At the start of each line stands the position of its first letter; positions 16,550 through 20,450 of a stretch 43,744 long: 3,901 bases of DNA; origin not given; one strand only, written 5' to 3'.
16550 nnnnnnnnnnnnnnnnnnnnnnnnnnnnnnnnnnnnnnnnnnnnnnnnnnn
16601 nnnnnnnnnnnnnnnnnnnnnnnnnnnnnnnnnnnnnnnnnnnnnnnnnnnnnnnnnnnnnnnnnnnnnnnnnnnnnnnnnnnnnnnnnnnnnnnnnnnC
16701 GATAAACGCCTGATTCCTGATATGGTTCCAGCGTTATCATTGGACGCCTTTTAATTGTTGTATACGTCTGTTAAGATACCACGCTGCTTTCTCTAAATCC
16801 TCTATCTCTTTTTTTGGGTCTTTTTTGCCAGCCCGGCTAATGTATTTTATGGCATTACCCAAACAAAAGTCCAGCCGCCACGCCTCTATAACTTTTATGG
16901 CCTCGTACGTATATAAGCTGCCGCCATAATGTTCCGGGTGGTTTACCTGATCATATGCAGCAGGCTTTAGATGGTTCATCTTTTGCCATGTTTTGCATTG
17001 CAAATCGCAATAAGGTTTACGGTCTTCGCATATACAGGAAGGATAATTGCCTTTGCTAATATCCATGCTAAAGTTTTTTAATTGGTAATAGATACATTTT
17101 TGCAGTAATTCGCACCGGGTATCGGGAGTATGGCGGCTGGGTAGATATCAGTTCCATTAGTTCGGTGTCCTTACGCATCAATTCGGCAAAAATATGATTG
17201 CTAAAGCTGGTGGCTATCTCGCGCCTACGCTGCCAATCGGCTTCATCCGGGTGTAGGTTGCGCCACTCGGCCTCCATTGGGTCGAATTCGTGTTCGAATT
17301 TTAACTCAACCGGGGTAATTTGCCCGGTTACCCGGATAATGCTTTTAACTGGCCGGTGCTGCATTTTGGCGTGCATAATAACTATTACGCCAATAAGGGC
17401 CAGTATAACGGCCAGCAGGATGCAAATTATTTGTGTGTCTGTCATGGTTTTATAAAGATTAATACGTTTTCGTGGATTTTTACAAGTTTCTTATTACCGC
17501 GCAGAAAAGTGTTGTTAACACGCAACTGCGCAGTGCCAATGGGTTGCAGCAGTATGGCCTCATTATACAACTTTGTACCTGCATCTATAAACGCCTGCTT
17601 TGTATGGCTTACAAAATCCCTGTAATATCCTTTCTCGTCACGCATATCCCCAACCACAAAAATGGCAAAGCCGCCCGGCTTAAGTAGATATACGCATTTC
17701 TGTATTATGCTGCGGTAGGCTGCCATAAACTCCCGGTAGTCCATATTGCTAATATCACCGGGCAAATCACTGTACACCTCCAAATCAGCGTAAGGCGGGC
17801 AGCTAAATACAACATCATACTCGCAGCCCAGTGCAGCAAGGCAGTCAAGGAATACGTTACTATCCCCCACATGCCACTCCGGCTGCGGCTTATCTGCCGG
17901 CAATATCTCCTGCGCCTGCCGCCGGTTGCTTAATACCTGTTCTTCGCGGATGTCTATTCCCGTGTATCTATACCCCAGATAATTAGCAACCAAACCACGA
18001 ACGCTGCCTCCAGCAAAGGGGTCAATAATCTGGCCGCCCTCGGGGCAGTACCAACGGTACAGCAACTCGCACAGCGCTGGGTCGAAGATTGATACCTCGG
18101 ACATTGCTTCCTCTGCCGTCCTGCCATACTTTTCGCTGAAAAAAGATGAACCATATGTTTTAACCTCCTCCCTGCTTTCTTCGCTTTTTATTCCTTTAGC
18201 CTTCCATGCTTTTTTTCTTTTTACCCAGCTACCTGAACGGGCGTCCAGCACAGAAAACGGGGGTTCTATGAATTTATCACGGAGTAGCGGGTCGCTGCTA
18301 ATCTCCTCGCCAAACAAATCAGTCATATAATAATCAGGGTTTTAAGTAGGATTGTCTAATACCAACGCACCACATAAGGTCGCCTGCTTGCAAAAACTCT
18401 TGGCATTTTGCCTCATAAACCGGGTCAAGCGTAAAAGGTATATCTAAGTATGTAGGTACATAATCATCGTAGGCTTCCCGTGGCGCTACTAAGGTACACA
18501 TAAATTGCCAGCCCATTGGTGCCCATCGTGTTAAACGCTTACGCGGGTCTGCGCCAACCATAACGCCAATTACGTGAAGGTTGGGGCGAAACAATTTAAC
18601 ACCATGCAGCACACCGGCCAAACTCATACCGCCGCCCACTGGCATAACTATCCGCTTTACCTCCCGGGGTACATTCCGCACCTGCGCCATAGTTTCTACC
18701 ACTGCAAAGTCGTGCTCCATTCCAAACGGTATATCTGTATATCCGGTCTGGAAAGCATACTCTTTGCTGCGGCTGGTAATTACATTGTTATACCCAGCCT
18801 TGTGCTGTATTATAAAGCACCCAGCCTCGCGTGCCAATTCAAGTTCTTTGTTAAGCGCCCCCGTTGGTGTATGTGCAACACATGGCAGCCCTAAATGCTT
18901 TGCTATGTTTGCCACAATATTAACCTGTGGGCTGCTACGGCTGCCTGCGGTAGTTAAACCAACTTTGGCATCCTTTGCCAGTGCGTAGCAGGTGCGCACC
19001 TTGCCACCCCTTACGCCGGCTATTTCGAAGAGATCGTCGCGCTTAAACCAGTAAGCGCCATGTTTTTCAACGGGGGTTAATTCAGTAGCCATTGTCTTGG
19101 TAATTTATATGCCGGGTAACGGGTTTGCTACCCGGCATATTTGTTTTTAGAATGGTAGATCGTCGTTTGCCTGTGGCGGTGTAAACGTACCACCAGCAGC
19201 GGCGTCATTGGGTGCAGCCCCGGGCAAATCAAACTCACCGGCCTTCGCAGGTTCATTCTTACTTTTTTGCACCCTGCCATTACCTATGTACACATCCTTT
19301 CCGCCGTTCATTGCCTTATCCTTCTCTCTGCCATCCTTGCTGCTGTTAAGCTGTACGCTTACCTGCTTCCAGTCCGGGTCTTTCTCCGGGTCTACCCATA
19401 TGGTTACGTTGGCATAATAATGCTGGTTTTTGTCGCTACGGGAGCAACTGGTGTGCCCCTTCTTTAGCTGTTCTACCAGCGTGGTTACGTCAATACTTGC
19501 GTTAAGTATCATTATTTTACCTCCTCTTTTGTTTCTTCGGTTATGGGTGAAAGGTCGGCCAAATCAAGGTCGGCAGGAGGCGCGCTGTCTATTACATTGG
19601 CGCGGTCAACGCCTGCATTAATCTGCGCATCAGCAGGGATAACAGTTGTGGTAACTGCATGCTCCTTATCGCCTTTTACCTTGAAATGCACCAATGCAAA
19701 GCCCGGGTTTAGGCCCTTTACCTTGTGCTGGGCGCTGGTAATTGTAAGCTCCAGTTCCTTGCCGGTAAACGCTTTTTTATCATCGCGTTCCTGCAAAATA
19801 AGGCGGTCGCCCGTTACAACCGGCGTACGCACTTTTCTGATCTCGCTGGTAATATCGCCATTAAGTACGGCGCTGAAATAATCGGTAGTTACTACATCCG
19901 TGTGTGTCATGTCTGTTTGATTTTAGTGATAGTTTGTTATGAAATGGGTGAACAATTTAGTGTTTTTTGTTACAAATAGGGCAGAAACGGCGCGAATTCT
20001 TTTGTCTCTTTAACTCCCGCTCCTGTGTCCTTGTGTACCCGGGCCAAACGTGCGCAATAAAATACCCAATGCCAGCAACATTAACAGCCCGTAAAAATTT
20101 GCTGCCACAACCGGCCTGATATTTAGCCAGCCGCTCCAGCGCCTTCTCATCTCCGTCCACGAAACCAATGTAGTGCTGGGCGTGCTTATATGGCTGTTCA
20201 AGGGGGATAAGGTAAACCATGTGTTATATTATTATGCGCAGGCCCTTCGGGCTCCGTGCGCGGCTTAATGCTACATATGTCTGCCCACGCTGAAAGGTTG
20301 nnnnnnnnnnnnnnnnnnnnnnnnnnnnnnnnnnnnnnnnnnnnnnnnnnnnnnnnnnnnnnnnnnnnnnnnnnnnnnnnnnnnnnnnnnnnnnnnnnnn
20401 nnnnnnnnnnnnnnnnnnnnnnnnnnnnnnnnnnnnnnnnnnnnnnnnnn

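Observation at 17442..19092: ACC-deaminase / D-cysteine-desulfhydrase-like PLP enzyme adjacent to a DNA methyltransferase in the replication module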

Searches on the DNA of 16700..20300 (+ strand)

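Call 6: search_dna_similar(query=window:16700-20300:+, collection=phages, mode=near, max_rows=25)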
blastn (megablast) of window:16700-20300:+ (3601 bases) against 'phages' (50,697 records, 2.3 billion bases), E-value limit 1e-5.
No match.

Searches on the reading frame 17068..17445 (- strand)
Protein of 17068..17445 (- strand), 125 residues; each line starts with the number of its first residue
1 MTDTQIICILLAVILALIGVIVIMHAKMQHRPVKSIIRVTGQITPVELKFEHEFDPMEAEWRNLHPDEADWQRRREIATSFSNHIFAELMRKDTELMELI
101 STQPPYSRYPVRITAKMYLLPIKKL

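Call 3: search_protein_families(library=pfam, proteins=[window:17068-17445:-], max_evalue=0.1)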
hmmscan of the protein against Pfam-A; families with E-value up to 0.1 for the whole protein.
window:17068-17445:- (125 aa): 0 families

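Call 4: search_protein_families(library=phrogs, proteins=[window:17068-17445:-], max_evalue=0.01)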
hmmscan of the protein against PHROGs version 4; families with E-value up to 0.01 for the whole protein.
window:17068-17445:- (125 aa): 0 families

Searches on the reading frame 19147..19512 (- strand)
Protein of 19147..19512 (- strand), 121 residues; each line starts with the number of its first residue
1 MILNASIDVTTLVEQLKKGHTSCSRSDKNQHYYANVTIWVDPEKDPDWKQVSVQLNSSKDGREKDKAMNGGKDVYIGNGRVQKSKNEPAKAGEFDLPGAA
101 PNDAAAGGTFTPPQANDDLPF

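Call 3: search_protein_families(library=pfam, proteins=[window:19147-19512:-], max_evalue=0.1)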
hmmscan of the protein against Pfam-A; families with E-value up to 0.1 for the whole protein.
window:19147-19512:- (121 aa): 0 families

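Call 4: search_protein_families(library=phrogs, proteins=[window:19147-19512:-], max_evalue=0.01)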
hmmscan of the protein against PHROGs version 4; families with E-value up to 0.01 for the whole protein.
window:19147-19512:- (121 aa): 2 families
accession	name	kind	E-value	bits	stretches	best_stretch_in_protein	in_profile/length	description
phrog_24909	-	unknown function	1.2e-05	26.8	1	3-91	2-85/104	-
phrog_1653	-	unknown function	0.0049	18.2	1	33-49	44-60/63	-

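Call 109: search_solved_structures(query=window:19147-19512:-, max_evalue=10)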
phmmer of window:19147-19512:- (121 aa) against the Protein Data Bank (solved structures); distinct sequences matched with E-value up to 10: 0.
